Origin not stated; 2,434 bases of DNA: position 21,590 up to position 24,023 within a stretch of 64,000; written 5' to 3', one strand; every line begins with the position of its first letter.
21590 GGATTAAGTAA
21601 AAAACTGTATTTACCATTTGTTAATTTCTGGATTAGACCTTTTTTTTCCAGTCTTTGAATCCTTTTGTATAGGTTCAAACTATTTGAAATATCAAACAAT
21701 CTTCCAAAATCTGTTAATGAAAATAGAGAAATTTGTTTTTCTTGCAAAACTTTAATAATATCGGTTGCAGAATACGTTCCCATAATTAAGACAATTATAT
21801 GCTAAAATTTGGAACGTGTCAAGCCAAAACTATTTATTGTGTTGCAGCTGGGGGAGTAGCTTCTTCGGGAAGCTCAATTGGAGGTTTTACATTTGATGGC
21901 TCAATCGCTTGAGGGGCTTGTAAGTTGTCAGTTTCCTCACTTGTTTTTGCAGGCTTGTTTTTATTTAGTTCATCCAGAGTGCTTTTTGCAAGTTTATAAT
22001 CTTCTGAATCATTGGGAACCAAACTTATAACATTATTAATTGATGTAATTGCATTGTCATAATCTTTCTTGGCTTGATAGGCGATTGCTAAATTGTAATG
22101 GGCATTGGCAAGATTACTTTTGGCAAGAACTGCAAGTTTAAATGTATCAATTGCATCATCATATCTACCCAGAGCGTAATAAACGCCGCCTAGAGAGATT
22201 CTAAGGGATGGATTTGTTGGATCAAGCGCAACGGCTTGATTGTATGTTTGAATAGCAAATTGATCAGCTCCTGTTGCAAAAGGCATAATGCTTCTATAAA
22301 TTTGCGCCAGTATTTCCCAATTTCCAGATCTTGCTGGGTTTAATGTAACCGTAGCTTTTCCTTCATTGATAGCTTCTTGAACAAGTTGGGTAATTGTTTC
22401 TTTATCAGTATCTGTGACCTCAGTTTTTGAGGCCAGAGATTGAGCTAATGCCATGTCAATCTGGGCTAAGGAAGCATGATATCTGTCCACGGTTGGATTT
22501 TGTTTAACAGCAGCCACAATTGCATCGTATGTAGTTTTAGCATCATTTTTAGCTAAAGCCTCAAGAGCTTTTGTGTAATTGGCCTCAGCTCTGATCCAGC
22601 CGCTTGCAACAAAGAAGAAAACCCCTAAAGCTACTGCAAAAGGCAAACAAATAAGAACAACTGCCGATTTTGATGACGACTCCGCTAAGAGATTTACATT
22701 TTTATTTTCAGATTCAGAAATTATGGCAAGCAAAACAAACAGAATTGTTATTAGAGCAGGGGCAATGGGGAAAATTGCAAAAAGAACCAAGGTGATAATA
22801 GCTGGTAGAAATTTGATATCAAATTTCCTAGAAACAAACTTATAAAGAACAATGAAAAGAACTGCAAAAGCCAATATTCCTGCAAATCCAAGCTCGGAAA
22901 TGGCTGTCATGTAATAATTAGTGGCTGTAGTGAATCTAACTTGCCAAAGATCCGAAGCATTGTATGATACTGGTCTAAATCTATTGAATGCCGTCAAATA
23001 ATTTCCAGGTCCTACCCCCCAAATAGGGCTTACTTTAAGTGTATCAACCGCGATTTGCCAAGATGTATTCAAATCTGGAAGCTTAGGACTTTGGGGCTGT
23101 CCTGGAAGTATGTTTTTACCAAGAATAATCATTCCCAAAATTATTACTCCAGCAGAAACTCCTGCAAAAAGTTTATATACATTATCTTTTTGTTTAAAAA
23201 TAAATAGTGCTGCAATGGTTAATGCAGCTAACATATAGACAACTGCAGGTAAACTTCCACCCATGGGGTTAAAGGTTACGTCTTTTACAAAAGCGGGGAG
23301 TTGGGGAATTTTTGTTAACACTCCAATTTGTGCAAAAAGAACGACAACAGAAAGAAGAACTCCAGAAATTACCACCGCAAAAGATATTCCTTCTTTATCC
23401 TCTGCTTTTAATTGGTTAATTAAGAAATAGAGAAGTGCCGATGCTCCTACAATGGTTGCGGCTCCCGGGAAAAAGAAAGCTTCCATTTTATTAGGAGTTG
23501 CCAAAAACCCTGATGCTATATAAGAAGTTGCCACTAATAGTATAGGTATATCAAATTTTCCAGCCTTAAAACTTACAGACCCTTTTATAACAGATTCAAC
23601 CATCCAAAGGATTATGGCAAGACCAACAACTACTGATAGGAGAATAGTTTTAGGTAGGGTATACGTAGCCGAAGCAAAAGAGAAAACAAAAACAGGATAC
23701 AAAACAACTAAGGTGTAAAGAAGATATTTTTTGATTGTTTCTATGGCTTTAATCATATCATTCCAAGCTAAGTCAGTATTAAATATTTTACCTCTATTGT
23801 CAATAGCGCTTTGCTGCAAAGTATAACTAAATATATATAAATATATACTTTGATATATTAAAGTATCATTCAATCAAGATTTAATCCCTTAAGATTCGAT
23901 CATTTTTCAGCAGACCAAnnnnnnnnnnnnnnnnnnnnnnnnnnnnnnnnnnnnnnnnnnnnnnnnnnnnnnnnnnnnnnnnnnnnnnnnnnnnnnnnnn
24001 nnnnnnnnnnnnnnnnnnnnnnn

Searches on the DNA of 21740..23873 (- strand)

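Call 52: search_rna_families(source=window, start=21740, end=21860, threshold=evalue, max_evalue=10, show_alignments=3)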
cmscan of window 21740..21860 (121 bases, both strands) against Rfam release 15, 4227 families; matches with E-value up to 10: 5.
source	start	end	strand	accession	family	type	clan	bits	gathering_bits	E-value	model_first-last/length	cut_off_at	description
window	21765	21844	-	RF01458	rli23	Gene; antisense;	-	18.6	45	0.38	1-98/98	no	Listeria snRNA rli23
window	21772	21819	+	RF01666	rox2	Cis-reg;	-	15.8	55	2.3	13-59/71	no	Drosophila rox2 ncRNA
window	21749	21799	-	RF01817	RsaB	Gene; sRNA;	-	14.4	55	6.7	1-60/60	no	RNA Staph. aureus A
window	21740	21814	-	RF01263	snR191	Gene; snRNA; snoRNA; HACA-box;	CL00043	8.1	46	7.5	1-83/273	3'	Small nucleolar RNA snR191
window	21740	21786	-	RF00064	HgcG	Gene; snRNA; snoRNA; HACA-box;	-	7.7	77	2.2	1-47/276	3'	HgcG RNA (Pab40)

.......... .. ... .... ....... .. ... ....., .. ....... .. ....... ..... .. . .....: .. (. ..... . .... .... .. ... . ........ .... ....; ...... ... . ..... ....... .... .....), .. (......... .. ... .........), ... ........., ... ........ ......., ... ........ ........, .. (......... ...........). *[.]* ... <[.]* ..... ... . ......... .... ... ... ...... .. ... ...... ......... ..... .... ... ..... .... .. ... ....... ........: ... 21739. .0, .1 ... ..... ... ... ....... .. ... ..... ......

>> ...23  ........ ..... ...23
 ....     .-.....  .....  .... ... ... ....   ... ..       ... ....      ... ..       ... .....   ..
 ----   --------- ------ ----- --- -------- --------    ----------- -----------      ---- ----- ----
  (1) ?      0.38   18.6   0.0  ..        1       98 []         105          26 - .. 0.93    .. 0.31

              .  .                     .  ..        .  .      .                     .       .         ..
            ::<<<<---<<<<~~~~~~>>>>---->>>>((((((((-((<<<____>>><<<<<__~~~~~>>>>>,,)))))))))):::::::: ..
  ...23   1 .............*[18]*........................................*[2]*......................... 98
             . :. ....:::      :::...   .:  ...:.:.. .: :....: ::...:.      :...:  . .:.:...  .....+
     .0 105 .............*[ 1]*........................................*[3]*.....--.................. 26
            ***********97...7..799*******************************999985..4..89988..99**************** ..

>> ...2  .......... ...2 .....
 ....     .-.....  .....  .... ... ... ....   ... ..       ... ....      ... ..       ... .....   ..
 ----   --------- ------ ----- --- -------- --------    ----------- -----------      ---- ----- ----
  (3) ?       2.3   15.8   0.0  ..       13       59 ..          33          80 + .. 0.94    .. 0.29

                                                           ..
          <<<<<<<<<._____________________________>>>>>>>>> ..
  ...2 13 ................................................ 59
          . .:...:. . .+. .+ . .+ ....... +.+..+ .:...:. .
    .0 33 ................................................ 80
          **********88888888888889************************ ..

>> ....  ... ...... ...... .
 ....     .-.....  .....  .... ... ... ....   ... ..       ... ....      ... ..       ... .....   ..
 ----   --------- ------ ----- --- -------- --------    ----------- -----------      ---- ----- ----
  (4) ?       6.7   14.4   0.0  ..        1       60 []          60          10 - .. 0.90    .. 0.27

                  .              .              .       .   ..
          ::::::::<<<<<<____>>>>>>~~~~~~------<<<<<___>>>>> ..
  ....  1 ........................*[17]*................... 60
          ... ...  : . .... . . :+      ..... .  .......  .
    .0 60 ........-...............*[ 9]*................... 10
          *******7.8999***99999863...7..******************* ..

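Call 71: search_rna_families(sources=[L005, L025, L111], threshold=gathering)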
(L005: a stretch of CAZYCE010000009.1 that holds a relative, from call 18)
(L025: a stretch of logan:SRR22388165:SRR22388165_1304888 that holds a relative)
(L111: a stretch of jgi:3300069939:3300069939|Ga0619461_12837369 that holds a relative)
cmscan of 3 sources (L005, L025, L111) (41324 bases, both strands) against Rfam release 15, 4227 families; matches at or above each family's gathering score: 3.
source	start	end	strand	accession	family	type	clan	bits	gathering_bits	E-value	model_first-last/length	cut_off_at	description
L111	9611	9681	+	RF00005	tRNA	Gene; tRNA;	CL00001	64.8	29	5.4e-12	1-71/71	no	tRNA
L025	3829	3899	+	RF00005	tRNA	Gene; tRNA;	CL00001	61.9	29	3.5e-11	1-71/71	no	tRNA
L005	6838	6908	+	RF00005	tRNA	Gene; tRNA;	CL00001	58.5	29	3e-10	1-71/71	no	tRNA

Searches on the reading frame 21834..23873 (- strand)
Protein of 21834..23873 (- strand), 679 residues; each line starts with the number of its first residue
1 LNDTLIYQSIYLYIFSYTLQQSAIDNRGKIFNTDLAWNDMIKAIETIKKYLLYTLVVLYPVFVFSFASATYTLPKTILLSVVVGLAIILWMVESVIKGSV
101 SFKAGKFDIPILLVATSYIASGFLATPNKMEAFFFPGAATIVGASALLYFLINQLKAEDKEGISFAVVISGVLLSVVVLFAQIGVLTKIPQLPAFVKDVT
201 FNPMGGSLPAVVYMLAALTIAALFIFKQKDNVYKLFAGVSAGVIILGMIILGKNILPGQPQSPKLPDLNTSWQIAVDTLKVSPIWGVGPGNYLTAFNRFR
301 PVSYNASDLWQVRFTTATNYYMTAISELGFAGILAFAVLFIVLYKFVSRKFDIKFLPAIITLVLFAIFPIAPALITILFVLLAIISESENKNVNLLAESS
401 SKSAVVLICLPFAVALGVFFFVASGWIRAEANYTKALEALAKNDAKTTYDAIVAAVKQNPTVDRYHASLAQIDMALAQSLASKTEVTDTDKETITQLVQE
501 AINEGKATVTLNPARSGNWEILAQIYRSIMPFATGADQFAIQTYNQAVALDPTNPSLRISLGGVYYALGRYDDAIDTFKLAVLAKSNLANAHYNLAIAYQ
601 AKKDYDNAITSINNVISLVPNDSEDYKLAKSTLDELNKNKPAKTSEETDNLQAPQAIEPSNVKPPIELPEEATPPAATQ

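Call 10: search_protein_families(library=pfam, proteins=[window:21834-23873:-], max_evalue=0.01)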
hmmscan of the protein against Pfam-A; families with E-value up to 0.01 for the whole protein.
window:21834-23873:- (679 aa): 18 families
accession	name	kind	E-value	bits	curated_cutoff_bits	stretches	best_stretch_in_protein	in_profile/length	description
PF13414.12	TPR_11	-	9.9e-14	51.2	26.8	2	540-569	13-42/42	TPR repeat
PF00515.34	TPR_1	-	2.6e-13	49.6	27.8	1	589-622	1-34/34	Tetratricopeptide repeat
PF07719.23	TPR_2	-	2.3e-12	46.5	27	1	589-622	1-34/34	Tetratricopeptide repeat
PF14559.12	TPR_19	-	7.4e-11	42.7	25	1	540-584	10-54/68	Tetratricopeptide repeat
PF13176.12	TPR_7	-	1.1e-09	38.1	27.9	0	591-623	1-33/36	Tetratricopeptide repeat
PF13431.12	TPR_17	-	2.1e-08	34.2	24.4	1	544-575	2-33/34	Tetratricopeptide repeat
PF13432.12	TPR_16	-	3.9e-08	34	32.7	1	540-582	16-58/65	Tetratricopeptide repeat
PF13181.12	TPR_8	-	6.9e-08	32.5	25.7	1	589-621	1-33/34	Tetratricopeptide repeat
PF13424.12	TPR_12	-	4.7e-07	30.3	30.1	1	560-610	8-66/77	Tetratricopeptide repeat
PF13428.12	TPR_14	-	2.9e-06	27.9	23.5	0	556-582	2-28/44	Tetratricopeptide repeat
PF04932.20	Wzy_C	-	3.9e-06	27.2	31.7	1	211-337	19-149/149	O-Antigen ligase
PF13174.12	TPR_6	-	1.1e-05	26.2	26.3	0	591-621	2-32/33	Tetratricopeptide repeat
PF12895.13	ANAPC3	-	8e-05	23.3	27.2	0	540-578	42-79/82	Anaphase-promoting complex, cyclosome, subunit 3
PF07720.18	TPR_3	-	0.00035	21.1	20.7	0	560-587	6-34/34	Tetratricopeptide repeat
PF23914.1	TPR_CcmH_CycH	-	0.00038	20.8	42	1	513-625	47-157/158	Cytochrome c-type biogenesis protein H TPR domain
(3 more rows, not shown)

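Call 18: find_related_loci(query=window:21837-23873:-, collection=genome_contigs, flank=8000)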
Query window:21837-23873:- (679 aa) in genome_contigs; peptide patterns used: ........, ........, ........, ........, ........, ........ (x = any residue, [..] = any of these).
116 stretches matched a pattern; 23 encode a relative of the query (tblastn E <= 1e-3); 23 distinct loci.
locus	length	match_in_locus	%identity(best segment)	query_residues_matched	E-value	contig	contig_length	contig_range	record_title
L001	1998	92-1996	62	39-667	0e+0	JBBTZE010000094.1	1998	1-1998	MAG: Patescibacteria group bacterium isolate H51-bin069_1 H51_bin069_1_000000000094, whole genome shotgun sequence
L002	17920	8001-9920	52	39-678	0e+0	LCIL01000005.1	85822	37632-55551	MAG: Candidatus Woesebacteria bacterium GW2011_GWA1_44_23 UW47_C0005, whole genome shotgun sequence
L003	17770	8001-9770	46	49-675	5e-175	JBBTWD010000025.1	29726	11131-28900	MAG: Patescibacteria group bacterium isolate H43-bin018_1 H43_bin018_1_000000000025, whole genome shotgun sequence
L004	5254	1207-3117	43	44-675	5e-172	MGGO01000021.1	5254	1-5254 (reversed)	MAG: Candidatus Woesebacteria bacterium RIFCSPHIGHO2_01_FULL_44_10 rifcsphigho2_01_scaffold_50311, whole genome shotgun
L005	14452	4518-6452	52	35-679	0e+0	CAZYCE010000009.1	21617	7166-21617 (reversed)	MAG TPA_asm: uncultured Gammaproteobacteria bacterium isolate binchicken_co220_61 genome assembly, contig: NODE_1479_len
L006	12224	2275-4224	45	41-679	3e-166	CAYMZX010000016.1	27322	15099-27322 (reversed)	MAG TPA_asm: uncultured Gammaproteobacteria bacterium isolate SRP231805_co4_134 genome assembly, contig: k141_429571, wh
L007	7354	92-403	32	512-620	2e-9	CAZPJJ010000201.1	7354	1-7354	MAG TPA_asm: uncultured Acidobacteriota bacterium isolate SRP093185_co1_106 genome assembly, contig: NODE_7595_length_73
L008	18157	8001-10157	45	509-629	4e-8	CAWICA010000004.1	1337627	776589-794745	MAG: Bryobacterales bacterium isolate MFD09567.bin.1.143 genome assembly, contig: contig_37134, whole genome shotgun seq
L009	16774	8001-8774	40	500-635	5e-8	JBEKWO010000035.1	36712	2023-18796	MAG: Xanthobacteraceae bacterium isolate SPRUCE 62 SPRUCE_62_35, whole genome shotgun sequence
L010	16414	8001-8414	28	501-636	5e-8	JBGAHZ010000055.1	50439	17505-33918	MAG: Candidatus Obscuribacteraceae bacterium isolate MAG_MBR_H125.44 MBRH125-44_opera_contig_2056, whole genome shotgun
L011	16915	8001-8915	40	375-620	8e-8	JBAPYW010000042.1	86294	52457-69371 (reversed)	MAG: Xanthobacteraceae bacterium isolate MFD00328_ilm_asm_bin21 k127_269341, whole genome shotgun sequence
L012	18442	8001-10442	37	558-651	9e-8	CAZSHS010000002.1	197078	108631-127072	MAG TPA_asm: uncultured Candidatus Obscuribacterales bacterium isolate SRP219642_co4_616 genome assembly, contig: NODE_5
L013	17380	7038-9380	29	507-642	1e-7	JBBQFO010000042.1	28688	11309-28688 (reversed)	MAG: Candidatus Obscuribacterales bacterium isolate Co_metawrap_1026 Cmw_1026_k141_10087215_length_28688_cov_9.0000, who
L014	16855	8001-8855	38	499-620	1e-7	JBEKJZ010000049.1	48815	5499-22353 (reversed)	MAG: Xanthobacteraceae bacterium isolate SPRUCE 335 SPRUCE_335_49, whole genome shotgun sequence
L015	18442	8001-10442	37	558-651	2e-7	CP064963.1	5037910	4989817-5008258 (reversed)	MAG: Candidatus Melainabacteria bacterium isolate Aved_18-Q3-R54-62_BATAC.358_cln chromosome, complete genome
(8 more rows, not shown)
